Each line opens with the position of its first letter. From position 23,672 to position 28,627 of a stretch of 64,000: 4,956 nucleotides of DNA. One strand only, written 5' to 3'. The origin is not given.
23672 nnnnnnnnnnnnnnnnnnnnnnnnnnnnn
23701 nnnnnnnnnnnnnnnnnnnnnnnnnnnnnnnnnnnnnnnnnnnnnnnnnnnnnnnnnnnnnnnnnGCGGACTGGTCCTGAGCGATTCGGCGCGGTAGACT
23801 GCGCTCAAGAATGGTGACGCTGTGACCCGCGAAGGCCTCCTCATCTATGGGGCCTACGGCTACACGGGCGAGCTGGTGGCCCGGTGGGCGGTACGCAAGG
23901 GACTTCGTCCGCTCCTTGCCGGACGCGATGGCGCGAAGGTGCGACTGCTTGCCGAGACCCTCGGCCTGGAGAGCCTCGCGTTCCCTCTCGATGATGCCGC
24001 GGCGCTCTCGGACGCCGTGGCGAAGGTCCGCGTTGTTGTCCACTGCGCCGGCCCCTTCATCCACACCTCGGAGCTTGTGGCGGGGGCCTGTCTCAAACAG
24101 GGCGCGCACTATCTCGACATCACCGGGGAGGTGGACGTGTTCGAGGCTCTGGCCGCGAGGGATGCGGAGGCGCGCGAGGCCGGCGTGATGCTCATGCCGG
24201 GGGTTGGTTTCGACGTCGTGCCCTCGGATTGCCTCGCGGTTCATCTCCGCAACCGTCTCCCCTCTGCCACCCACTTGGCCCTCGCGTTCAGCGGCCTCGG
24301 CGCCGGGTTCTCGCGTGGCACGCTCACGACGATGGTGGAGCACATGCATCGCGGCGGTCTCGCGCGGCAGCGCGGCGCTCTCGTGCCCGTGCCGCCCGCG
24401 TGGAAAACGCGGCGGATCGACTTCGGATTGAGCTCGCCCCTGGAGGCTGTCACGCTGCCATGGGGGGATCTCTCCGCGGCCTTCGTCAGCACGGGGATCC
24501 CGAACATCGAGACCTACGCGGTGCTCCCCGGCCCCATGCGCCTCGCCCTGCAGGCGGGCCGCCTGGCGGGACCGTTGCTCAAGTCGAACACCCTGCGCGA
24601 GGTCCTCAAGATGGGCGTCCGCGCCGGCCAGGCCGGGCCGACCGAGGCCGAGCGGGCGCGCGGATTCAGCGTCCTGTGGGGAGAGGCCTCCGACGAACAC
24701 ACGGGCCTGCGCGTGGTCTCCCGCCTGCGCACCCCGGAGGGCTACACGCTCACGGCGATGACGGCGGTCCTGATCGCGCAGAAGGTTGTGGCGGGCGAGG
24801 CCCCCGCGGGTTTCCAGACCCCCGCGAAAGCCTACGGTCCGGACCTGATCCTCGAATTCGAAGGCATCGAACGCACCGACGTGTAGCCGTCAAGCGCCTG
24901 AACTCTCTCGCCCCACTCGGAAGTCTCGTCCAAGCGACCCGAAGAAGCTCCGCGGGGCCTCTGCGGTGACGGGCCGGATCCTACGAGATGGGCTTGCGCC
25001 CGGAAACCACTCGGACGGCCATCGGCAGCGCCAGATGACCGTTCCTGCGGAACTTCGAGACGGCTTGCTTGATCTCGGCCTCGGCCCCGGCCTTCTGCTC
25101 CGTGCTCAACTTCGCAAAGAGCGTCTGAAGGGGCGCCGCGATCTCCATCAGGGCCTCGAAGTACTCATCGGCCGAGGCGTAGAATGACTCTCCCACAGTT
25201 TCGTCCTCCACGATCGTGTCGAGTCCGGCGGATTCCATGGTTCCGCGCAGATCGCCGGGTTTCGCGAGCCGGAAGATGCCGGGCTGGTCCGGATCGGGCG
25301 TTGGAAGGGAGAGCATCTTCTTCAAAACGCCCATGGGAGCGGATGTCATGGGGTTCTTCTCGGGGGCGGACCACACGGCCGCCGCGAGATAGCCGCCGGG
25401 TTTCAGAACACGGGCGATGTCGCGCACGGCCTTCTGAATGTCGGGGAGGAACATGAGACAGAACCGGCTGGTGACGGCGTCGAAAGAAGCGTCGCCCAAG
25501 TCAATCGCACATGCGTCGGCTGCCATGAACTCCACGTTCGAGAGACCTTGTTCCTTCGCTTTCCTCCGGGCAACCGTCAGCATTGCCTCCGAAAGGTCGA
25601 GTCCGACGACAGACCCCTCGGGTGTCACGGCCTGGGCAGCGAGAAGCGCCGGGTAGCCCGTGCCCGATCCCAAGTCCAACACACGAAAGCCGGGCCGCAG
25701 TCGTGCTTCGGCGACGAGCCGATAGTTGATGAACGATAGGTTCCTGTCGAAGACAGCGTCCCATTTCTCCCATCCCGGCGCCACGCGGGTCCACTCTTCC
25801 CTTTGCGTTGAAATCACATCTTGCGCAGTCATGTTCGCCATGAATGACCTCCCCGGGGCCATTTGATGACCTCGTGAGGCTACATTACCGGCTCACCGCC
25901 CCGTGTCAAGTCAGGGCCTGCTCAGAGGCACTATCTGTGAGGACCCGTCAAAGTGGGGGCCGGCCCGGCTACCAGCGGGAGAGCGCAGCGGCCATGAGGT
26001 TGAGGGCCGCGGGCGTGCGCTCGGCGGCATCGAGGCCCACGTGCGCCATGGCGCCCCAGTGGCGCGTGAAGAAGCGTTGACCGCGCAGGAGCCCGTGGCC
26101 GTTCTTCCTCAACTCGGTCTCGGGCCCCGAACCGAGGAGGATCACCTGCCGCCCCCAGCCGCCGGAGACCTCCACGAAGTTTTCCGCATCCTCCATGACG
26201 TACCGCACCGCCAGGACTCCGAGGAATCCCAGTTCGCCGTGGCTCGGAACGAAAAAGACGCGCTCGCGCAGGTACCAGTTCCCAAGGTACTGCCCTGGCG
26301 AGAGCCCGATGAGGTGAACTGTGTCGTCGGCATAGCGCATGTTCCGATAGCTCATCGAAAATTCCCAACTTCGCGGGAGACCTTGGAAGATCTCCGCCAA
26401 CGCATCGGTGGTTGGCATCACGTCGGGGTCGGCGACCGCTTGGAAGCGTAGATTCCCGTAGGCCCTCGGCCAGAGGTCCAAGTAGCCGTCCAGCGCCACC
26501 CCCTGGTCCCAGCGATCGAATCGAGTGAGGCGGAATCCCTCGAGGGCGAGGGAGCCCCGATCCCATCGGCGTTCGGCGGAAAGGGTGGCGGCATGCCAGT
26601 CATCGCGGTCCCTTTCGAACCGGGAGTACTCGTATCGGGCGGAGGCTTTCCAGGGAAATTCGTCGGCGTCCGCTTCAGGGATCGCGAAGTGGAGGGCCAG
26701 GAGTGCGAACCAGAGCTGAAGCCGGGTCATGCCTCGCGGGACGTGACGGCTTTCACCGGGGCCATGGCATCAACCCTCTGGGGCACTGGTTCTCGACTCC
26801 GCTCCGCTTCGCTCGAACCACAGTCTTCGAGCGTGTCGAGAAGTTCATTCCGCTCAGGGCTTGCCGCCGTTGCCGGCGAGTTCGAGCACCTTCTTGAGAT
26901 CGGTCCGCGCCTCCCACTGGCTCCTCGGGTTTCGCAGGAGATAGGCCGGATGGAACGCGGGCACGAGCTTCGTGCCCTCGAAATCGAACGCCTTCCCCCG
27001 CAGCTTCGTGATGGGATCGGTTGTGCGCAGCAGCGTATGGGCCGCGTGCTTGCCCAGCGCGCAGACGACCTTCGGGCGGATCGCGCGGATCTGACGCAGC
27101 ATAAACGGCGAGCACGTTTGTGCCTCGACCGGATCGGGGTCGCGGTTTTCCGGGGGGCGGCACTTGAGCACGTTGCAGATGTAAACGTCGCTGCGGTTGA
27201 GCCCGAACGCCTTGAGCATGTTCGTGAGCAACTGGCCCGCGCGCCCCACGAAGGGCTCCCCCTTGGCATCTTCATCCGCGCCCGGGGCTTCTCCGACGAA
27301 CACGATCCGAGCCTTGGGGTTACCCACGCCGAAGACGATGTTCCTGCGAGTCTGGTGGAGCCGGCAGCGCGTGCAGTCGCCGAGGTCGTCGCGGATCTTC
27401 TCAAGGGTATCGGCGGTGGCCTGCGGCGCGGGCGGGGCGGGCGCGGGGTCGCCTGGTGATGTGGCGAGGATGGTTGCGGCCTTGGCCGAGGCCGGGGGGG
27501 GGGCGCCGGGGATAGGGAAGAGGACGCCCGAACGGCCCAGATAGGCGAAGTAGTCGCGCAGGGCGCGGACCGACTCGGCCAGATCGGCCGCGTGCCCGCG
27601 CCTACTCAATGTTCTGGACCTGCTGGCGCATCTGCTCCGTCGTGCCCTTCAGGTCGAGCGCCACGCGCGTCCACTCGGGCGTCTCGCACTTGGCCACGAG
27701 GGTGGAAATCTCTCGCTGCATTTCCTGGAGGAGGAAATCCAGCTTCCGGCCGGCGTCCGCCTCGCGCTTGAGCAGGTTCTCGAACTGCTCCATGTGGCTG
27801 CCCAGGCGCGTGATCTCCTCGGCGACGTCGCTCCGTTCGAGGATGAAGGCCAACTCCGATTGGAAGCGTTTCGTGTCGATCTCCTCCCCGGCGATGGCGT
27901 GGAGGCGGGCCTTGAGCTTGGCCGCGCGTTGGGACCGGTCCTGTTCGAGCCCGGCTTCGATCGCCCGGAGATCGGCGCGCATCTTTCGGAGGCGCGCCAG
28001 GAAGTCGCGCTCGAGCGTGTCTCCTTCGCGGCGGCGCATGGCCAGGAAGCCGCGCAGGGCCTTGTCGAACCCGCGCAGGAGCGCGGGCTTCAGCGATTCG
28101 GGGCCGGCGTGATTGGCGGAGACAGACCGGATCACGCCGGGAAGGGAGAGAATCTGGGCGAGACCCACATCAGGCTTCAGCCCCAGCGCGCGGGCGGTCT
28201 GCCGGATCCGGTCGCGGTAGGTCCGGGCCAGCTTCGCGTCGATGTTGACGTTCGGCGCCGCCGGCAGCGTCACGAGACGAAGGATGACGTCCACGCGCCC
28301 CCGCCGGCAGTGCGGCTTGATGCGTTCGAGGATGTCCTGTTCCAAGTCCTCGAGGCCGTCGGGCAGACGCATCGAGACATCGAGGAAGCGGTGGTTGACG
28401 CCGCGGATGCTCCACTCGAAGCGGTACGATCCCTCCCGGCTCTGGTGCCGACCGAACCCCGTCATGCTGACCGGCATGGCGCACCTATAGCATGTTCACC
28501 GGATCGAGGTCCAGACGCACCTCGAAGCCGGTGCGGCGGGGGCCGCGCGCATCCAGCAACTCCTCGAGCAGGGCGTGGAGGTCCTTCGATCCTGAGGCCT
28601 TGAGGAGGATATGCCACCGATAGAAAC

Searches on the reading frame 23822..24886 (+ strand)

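Call 67: search_protein_families(library=pfam, proteins=[window:23822-24886:+], max_evalue=0.00001)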
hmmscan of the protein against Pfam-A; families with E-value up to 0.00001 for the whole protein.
window:23822-24886:+ (354 aa): 1 family
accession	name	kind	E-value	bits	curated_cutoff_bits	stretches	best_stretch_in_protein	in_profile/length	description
PF03435.24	Sacchrp_dh_NADP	-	7.1e-13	49.4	25.1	1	7-125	2-129/129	Saccharopine dehydrogenase NADP binding domain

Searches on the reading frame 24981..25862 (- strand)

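Call 67: search_protein_families(library=pfam, proteins=[window:24981-25862:-], max_evalue=0.00001)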
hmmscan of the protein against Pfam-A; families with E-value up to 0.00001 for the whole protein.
window:24981-25862:- (293 aa): 8 families
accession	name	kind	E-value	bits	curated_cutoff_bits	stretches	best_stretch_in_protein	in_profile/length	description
PF13649.12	Methyltransf_25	-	1.1e-26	93.8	27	1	61-157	1-97/97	Methyltransferase domain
PF08241.18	Methyltransf_11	-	1.2e-26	93.6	21.2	1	62-160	1-94/95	Methyltransferase domain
PF13847.12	Methyltransf_31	-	1.1e-25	90.5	27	1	57-165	3-113/145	Methyltransferase domain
PF01209.24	Ubie_methyltran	-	2.7e-25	89.5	20.1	1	56-175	46-165/233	ubiE/COQ5 methyltransferase family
PF08242.18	Methyltransf_12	-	2.4e-18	67.1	30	1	62-159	1-98/98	Methyltransferase domain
PF13489.12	Methyltransf_23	-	8.4e-14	52.1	27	1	53-216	18-161/164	Methyltransferase domain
PF01135.25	PCMT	-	4e-11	43.5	20.3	1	54-135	70-151/210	Protein-L-isoaspartate(D-aspartate) O-methyltransferase (PCMT)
PF05175.20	MTS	-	2.9e-06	27.5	23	1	60-131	34-103/170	Methyltransferase small domain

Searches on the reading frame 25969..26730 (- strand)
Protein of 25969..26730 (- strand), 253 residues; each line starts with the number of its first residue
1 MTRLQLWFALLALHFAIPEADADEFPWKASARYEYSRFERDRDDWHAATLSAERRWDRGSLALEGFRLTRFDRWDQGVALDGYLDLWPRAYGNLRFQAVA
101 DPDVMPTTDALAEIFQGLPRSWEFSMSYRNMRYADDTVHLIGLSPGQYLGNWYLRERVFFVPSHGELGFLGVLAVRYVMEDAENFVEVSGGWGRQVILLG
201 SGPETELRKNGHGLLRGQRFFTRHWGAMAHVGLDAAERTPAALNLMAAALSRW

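Call 67: search_protein_families(library=pfam, proteins=[window:25969-26730:-], max_evalue=0.00001)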
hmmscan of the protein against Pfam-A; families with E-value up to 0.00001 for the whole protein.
window:25969-26730:- (253 aa): 1 family
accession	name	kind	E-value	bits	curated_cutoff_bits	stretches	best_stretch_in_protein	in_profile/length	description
PF19413.5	YaiO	-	1.5e-28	100.4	23.9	1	30-194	5-169/173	YaiO membrane beta barrel domain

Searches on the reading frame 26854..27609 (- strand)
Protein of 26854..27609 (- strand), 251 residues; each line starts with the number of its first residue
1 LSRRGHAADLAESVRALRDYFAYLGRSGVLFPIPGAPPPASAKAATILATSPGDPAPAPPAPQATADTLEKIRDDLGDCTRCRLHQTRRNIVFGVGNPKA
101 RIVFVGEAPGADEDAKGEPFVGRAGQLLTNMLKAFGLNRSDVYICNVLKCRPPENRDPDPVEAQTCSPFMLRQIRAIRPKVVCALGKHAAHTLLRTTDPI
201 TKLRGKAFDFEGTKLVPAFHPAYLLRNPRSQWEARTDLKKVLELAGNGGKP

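Call 67: search_protein_families(library=pfam, proteins=[window:26854-27609:-], max_evalue=0.00001)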
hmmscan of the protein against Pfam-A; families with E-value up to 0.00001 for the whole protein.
window:26854-27609:- (251 aa): 1 family
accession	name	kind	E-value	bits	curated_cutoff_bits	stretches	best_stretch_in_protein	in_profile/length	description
PF03167.25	UDG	-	2e-39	135.3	24.3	1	93-232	1-131/141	Uracil DNA glycosylase superfamily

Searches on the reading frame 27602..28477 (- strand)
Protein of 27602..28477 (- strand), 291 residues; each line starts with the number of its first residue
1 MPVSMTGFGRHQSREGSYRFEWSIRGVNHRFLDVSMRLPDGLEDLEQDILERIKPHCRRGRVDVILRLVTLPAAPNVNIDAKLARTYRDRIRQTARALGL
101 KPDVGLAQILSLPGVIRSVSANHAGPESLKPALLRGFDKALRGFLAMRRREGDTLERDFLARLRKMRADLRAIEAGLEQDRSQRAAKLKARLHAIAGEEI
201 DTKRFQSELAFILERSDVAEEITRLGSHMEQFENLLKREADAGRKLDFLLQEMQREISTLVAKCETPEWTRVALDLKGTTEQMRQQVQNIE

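Call 67: search_protein_families(library=pfam, proteins=[window:27602-28477:-], max_evalue=0.00001)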
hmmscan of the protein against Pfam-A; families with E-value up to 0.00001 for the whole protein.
window:27602-28477:- (291 aa): 2 families
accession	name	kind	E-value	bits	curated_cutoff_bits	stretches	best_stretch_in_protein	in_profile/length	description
PF03755.18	YicC-like_N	-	6.5e-39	134.2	25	1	4-156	3-155/156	Endoribonuclease YicC-like, N-terminal region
PF08340.16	YicC-like_C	-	1e-34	119.7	27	1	178-291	6-120/120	Endoribonuclease YicC-like, C-terminal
